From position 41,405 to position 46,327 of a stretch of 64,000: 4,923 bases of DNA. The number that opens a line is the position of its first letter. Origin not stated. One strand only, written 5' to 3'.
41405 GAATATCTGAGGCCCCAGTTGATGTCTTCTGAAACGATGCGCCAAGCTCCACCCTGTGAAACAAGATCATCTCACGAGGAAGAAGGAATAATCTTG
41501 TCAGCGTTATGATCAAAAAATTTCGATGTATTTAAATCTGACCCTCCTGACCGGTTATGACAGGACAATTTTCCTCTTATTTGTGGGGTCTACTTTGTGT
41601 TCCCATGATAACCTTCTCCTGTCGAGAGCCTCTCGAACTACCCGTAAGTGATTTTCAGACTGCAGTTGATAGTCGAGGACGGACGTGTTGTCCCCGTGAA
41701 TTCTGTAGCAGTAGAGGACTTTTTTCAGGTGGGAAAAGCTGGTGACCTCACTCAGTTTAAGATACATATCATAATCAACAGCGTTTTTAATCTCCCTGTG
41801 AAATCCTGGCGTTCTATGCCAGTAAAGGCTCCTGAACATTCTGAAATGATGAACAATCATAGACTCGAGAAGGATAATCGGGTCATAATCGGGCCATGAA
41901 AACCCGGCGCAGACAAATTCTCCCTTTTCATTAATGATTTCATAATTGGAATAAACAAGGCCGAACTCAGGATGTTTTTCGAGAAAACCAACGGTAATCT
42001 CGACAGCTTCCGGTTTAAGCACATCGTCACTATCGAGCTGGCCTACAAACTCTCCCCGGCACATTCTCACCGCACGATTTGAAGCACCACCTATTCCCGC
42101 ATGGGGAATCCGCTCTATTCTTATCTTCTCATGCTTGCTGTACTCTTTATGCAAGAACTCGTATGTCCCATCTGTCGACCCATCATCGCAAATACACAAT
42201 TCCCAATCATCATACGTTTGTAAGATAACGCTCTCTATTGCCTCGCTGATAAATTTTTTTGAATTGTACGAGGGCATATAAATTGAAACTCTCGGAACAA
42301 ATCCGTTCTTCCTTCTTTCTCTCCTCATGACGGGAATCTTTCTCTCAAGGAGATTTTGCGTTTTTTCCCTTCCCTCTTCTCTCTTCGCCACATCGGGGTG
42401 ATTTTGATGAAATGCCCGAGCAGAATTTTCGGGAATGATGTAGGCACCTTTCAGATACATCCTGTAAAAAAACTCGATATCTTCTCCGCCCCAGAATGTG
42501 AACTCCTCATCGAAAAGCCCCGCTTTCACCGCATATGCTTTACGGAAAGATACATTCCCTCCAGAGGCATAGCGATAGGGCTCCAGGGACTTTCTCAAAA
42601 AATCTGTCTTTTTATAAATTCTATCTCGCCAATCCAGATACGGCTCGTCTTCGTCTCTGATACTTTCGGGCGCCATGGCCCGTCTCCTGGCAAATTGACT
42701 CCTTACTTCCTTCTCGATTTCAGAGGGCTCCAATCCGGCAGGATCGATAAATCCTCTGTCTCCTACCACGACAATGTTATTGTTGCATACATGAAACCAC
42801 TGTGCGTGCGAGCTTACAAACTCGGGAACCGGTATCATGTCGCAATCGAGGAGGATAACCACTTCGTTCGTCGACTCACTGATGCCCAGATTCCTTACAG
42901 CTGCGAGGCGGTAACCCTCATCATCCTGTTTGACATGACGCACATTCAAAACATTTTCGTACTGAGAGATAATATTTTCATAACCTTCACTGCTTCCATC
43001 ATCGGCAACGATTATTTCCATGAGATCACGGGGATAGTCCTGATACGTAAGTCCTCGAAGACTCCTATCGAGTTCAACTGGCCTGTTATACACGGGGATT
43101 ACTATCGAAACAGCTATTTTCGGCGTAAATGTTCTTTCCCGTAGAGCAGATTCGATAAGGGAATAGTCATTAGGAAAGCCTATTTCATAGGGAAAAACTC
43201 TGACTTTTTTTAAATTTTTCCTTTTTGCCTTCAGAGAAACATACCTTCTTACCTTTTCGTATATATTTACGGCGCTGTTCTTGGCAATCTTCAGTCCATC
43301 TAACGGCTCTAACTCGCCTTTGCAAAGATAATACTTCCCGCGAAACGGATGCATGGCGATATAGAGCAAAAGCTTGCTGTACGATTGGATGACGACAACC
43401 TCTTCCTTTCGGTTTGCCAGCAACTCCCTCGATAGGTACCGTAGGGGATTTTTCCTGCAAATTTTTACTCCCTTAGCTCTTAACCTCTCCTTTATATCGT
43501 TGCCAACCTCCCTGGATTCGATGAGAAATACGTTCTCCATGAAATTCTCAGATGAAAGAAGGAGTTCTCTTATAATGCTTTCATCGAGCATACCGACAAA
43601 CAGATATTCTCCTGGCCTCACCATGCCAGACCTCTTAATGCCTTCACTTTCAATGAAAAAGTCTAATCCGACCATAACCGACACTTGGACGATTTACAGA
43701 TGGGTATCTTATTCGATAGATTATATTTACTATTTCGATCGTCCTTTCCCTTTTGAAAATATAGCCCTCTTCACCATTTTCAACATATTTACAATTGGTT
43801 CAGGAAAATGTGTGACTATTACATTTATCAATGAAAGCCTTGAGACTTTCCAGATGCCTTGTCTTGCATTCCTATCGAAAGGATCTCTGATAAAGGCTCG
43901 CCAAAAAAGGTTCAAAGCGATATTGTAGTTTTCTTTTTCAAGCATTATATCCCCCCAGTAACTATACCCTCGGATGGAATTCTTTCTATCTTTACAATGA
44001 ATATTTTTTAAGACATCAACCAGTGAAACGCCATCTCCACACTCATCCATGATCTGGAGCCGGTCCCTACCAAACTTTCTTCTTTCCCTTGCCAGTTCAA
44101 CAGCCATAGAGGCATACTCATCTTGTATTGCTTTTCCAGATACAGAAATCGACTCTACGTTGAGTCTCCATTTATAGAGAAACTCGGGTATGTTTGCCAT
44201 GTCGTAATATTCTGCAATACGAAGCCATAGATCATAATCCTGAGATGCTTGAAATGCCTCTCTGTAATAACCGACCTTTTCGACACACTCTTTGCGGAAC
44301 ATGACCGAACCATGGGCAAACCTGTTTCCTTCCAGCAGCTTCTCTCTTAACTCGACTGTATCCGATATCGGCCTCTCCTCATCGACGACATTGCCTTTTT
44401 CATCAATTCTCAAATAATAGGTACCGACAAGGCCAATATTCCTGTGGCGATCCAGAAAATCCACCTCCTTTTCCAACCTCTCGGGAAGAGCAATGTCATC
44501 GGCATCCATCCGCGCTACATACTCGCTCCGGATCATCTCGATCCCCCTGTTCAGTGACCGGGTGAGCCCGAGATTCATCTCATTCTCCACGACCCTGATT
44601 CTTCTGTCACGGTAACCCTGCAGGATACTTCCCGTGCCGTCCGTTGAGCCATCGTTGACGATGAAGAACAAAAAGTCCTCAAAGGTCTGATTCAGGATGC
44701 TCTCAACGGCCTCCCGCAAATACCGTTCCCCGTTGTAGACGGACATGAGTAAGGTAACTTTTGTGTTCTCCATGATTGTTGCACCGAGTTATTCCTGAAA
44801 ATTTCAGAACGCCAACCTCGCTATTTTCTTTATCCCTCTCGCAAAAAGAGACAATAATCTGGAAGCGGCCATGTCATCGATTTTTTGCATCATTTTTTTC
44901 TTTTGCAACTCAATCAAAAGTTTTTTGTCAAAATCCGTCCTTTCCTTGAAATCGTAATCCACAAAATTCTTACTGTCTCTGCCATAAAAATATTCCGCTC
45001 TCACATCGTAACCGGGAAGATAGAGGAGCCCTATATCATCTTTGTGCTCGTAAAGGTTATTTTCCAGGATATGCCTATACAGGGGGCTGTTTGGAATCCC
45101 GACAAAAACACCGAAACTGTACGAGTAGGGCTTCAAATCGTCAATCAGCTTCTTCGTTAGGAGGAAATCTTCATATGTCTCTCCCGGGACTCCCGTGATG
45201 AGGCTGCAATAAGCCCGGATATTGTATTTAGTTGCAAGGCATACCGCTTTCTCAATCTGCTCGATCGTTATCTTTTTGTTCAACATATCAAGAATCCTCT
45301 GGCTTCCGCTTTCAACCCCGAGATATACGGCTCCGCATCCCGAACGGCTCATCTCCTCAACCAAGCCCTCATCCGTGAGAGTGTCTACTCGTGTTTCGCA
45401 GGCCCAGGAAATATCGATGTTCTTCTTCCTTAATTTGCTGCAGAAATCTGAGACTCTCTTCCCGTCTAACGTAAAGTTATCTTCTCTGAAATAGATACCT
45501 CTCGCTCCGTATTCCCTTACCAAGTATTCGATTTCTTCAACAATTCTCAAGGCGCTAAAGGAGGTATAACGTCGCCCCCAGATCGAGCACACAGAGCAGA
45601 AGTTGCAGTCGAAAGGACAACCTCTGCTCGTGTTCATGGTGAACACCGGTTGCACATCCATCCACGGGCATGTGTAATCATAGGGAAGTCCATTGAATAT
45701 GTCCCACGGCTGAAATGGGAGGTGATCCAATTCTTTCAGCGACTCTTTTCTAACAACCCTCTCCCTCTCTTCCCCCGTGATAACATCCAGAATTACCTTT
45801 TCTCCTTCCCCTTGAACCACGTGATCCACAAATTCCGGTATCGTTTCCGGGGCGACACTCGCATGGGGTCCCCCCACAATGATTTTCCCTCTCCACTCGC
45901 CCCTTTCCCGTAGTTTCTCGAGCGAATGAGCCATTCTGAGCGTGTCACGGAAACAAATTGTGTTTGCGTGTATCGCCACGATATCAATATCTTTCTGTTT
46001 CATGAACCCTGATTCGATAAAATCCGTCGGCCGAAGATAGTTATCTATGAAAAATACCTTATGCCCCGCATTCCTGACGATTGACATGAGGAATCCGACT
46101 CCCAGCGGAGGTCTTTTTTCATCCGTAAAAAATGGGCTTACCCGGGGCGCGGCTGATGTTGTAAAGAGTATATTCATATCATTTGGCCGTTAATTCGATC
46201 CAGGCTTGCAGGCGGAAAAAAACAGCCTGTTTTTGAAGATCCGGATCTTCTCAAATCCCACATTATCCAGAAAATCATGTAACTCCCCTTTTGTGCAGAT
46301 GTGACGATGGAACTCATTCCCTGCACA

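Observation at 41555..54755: Pilin-linked glycan island: pilins, Wzy_C-family ligase, pilGHI-like ABC transporter, Wzm/Wzt exporter, methyltransferase, B12-radical SAM and multiple GT2s on one strand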

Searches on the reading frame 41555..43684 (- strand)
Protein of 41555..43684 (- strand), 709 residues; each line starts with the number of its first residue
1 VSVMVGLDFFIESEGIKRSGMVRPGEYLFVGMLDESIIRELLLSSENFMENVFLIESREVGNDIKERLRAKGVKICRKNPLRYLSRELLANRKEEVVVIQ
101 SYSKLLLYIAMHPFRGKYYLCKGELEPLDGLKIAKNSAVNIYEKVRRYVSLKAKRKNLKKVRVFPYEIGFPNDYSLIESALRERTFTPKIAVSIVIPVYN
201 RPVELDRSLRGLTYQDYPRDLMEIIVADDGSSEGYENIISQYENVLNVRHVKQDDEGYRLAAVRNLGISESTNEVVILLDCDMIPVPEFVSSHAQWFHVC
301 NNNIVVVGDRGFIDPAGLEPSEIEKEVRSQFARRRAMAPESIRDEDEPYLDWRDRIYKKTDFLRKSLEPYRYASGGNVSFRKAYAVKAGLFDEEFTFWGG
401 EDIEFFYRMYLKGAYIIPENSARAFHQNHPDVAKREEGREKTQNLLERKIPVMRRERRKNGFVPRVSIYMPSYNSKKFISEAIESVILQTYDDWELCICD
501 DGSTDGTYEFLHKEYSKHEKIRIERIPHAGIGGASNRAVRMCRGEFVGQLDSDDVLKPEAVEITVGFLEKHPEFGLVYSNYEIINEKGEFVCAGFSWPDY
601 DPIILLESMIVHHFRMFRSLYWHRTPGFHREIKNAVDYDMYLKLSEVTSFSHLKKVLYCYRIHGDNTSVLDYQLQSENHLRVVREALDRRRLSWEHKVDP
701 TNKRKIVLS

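Call 4: search_protein_families(library=pfam, proteins=[window:41555-43684:-], max_evalue=0.01)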
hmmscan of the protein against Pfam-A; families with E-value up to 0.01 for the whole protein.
window:41555-43684:- (709 aa): 5 families
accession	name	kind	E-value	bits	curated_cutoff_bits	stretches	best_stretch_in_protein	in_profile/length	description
PF00535.33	Glycos_transf_2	-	1.3e-50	172.1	23.3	2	467-590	1-125/168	Glycosyl transferase family 2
PF10111.15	Glyco_tranf_2_2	-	1.5e-17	64.4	27.3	2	193-284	1-93/276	Glycosyltransferase like family 2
PF13641.12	Glyco_tranf_2_3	-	9.5e-15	55.7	27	1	464-575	1-117/230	Glycosyltransferase like family 2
PF02709.20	Glyco_transf_7C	-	1.2e-06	28.5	23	1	369-414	15-60/78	N-terminal domain of galactosyltransferase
PF13704.12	Glyco_tranf_2_4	-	0.00017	22.4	27.5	0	495-523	21-45/98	Glycosyl transferase family 2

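Call 84: search_protein_families(library=ncbifam, proteins=[window:41555-43684:-], max_evalue=0.00001)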
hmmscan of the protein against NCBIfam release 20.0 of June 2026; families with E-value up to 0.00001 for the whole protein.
window:41555-43684:- (709 aa): 25 families
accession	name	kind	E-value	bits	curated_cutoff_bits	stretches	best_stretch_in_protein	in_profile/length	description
NF041875.1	EPS_EpsD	equivalog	8.6e-47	160.1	370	3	192-308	1-114/325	exopolysaccharide biosynthesis glycosyltransferase EpsD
NF047683.1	TeichurnBiosyTuaG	equivalog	3.1e-36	125.3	400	2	464-591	6-133/252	teichuronic acid biosynthesis protein TuaG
NF053739.1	GlytfEpsEBac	equivalog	2.4e-35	121.8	450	2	464-658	1-200/265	glycosyltransferase EpsE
NF007482.0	PRK10073.1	equivalog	1.1e-29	103.5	423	2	464-561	6-103/334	glycosyltransferase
TIGR03965.1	mycofact_glyco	equivalog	4.9e-29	101.5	280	2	190-308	74-188/467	mycofactocin biosynthesis glycosyltransferase MftF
TIGR03937.1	PgaC_IcaA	equivalog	1.1e-26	93.8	422.3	2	447-585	28-167/407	poly-beta-1,6-N-acetyl-D-glucosamine synthase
TIGR04017.1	WcaA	equivalog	8.1e-26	91.2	495.75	1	464-644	5-188/279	colanic acid biosynthesis glycosyltransferase WcaA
NF007453.0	PRK10018.1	equivalog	2.4e-25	89.8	382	1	464-644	6-189/280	colanic acid biosynthesis glycosyltransferase WcaA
NF038299.1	EPS_HpsN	equivalog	1.3e-24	86.8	425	2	464-577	1-115/317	hormogonium polysaccharide biosynthesis glycosyltransferase HpsN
NF050050.1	ProtGlycPglI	equivalog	2.1e-23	83.2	500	2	464-567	2-107/306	GalNAc(5)-diNAcBac-PP-undecaprenol beta-1,3-glucosyltransferase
NF041394.1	GtaseAglG_Halo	equivalog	1.8e-20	73.5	440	2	466-572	3-111/304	glucosyl-dolichyl phosphate glucuronosyltransferase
NF038302.1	EPS_HpsE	equivalog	2e-20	73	300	2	467-578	4-121/307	hormogonium polysaccharide biosynthesis glycosyltransferase HpsE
TIGR03111.1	glyc2_xrt_Gpos1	hypoth_equivalog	1.7e-19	70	363.95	2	457-574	42-162/439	TIGR03111 family XrtG-associated glycosyltransferase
TIGR04242.1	nodulat_NodC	equivalog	1.1e-14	54.2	550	1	449-563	33-151/395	chitooligosaccharide synthase NodC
NF008558.0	PRK11498.1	equivalog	1.4e-13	49.7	992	1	191-298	274-378/872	UDP-forming cellulose synthase catalytic subunit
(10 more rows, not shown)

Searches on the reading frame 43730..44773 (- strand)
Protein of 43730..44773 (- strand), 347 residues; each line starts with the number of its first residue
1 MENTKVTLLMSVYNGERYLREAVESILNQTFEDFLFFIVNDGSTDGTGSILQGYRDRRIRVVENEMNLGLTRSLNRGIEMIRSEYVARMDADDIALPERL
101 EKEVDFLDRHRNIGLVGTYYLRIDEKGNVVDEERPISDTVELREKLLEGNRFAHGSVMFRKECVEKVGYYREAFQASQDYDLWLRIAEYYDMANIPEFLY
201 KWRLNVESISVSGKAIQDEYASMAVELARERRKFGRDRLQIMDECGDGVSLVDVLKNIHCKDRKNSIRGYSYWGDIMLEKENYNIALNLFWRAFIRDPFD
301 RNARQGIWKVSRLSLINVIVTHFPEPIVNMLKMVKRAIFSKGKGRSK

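Call 4: search_protein_families(library=pfam, proteins=[window:43730-44773:-], max_evalue=0.01)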
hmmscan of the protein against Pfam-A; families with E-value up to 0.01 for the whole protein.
window:43730-44773:- (347 aa): 4 families
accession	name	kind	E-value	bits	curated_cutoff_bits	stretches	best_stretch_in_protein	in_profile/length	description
PF00535.33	Glycos_transf_2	-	1.3e-33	116.7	23.3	1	8-167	2-167/168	Glycosyl transferase family 2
PF10111.15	Glyco_tranf_2_2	-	1.4e-15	58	27.3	1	11-203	5-218/276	Glycosyltransferase like family 2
PF13641.12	Glyco_tranf_2_3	-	1.2e-13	52.1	27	1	9-187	6-195/230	Glycosyltransferase like family 2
PF13704.12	Glyco_tranf_2_4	-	0.0018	19.1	27.5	1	14-94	2-83/98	Glycosyl transferase family 2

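Call 84: search_protein_families(library=ncbifam, proteins=[window:43730-44773:-], max_evalue=0.00001)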
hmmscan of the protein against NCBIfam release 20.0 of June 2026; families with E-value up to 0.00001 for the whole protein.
window:43730-44773:- (347 aa): 14 families
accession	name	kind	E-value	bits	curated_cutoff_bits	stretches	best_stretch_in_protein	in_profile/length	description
NF053739.1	GlytfEpsEBac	equivalog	4.8e-42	143.8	450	1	5-204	2-204/265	glycosyltransferase EpsE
NF047683.1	TeichurnBiosyTuaG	equivalog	5.4e-24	85.2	400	1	4-211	6-212/252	teichuronic acid biosynthesis protein TuaG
NF007482.0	PRK10073.1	equivalog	1e-17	64.2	423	1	3-104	5-107/334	glycosyltransferase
TIGR03937.1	PgaC_IcaA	equivalog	1.2e-16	60.7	422.3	1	3-173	44-221/407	poly-beta-1,6-N-acetyl-D-glucosamine synthase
NF041394.1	GtaseAglG_Halo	equivalog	1.5e-14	54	440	1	5-120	2-120/304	glucosyl-dolichyl phosphate glucuronosyltransferase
NF041875.1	EPS_EpsD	equivalog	3.2e-12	46.5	370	1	8-187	3-190/325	exopolysaccharide biosynthesis glycosyltransferase EpsD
NF050050.1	ProtGlycPglI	equivalog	2.6e-11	43.5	500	1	5-104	3-105/306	GalNAc(5)-diNAcBac-PP-undecaprenol beta-1,3-glucosyltransferase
NF007453.0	PRK10018.1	equivalog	5.4e-11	42.7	382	1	2-190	4-193/280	colanic acid biosynthesis glycosyltransferase WcaA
TIGR04017.1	WcaA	equivalog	8.7e-11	41.9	495.75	1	3-190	4-192/279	colanic acid biosynthesis glycosyltransferase WcaA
NF038302.1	EPS_HpsE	equivalog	4.4e-08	32.5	300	1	5-118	2-122/307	hormogonium polysaccharide biosynthesis glycosyltransferase HpsE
TIGR04440.1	glyco_TIGR04440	domain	1.8e-07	31.1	70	1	5-128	1-127/215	TIGR00180 family glycosyltransferase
TIGR03111.1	glyc2_xrt_Gpos1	hypoth_equivalog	3.1e-07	29.6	363.95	1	4-113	49-162/439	TIGR03111 family XrtG-associated glycosyltransferase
TIGR03965.1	mycofact_glyco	equivalog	3.3e-07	29.5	280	1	4-187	74-264/467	mycofactocin biosynthesis glycosyltransferase MftF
TIGR04283.1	glyco_like_mftF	equivalog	6.7e-06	25.8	182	1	10-197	5-180/221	TIGR04283 family arsenosugar biosynthesis glycosyltransferase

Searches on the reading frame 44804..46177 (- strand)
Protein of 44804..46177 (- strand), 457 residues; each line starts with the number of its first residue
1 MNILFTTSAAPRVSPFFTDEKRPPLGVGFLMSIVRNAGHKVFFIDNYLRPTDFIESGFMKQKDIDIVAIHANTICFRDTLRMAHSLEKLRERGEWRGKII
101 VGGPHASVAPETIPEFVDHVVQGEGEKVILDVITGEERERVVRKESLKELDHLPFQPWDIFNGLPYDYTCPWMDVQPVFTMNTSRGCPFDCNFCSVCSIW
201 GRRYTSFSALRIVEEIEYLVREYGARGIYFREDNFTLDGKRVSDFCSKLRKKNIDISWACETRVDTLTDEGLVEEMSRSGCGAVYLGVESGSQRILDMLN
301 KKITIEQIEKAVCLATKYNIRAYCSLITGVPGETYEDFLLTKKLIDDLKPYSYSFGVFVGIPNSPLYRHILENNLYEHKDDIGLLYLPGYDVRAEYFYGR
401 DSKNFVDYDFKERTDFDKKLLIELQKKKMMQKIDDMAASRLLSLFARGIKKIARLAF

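Call 4: search_protein_families(library=pfam, proteins=[window:44804-46177:-], max_evalue=0.01)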
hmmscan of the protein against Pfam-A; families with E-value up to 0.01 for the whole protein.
window:44804-46177:- (457 aa): 3 families
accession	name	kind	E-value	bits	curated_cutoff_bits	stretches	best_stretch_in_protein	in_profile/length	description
PF04055.27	Radical_SAM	-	1.7e-23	84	29.5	1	181-344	1-165/166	Radical SAM superfamily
PF02310.24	B12-binding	-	1.5e-12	47.8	32.1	1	23-129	13-117/121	B12 binding domain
PF19864.5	Radical_SAM_N2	-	1.9e-07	31.1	29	1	87-154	77-146/151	Radical SAM proteins, N-terminal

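Call 13: search_protein_families(library=ncbifam, proteins=[window:44804-46177:-], max_evalue=0.01)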
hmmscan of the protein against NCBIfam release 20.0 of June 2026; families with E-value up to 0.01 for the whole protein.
window:44804-46177:- (457 aa): 35 families (the best 25 are shown)
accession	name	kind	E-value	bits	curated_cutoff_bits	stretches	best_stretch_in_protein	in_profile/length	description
NF050148.1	rSAM_ApyD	equivalog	6e-37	127.3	750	1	99-339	106-357/645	RiPP biosynthesis radical SAM protein ApyD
TIGR02026.1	BchE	equivalog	1.3e-36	126.5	481.35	2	145-372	165-389/497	magnesium-protoporphyrin IX monomethyl ester anaerobic oxidative cyclase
TIGR04479.1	bcpD_PhpK_rSAM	subfamily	3e-35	121.6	600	1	175-369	238-430/504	PhpK family radical SAM P-methyltransferase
TIGR04072.2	rSAM_ladder_B12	equivalog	8.9e-32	110.3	360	1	24-380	18-382/443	lipid biosynthesis B12-binding/radical SAM protein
TIGR04014.1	B12_SAM_MJ_0865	equivalog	2.3e-31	109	360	1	53-374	36-362/434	methyl-coenzyme M reductase glutamine C-methyltransferase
TIGR03471.1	HpnJ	equivalog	9.5e-31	107.2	577.6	1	61-381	66-398/472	hopanoid biosynthesis associated radical SAM protein HpnJ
NF033070.1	rSAM_AprD4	equivalog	2e-30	106.1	500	1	23-359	41-377/456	AprD4 family radical SAM diol-dehydratase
TIGR04013.1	B12_SAM_MJ_1487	hypoth_equivalog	1.4e-29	103.1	251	1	63-370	43-357/382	TIGR04013 family B12-binding domain/radical SAM domain-containing protein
NF038361.1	rSAM_Sden_1168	equivalog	3.7e-26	91.8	575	1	171-374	275-477/560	Sden_1168 family B12-binding radical SAM P-methyltransferase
TIGR04385.1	B12_rSAM_cofa1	equivalog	1.4e-23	83.8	450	1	179-348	196-364/438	B12 lower ligand biosynthesis radical SAM protein BzaD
NF040542.1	rSAM_RCCLKC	equivalog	2.3e-22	79.7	450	2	178-347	180-349/423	arsinothricin biosynthesis radical SAM protein ArsL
TIGR04367.1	HpnR_B12_rSAM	equivalog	1.2e-21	76.8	650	1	176-328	184-333/490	hopanoid C-3 methylase HpnR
TIGR04295.1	B12_rSAM_oligo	hypoth_equivalog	5.2e-19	68.2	400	2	180-313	202-328/422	TIGR04295 family B12-binding domain-containing radical SAM protein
TIGR03975.1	rSAM_ocin_1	subfamily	5.5e-19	68.1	281.85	1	111-346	192-428/606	RiPP maturation radical SAM C-methyltransferase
NF033712.0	B12_rSAM_KedN5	subfamily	1.6e-18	66.3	700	2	178-339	195-361/624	KedN5 family methylcobalamin-dependent radical SAM C-methyltransferase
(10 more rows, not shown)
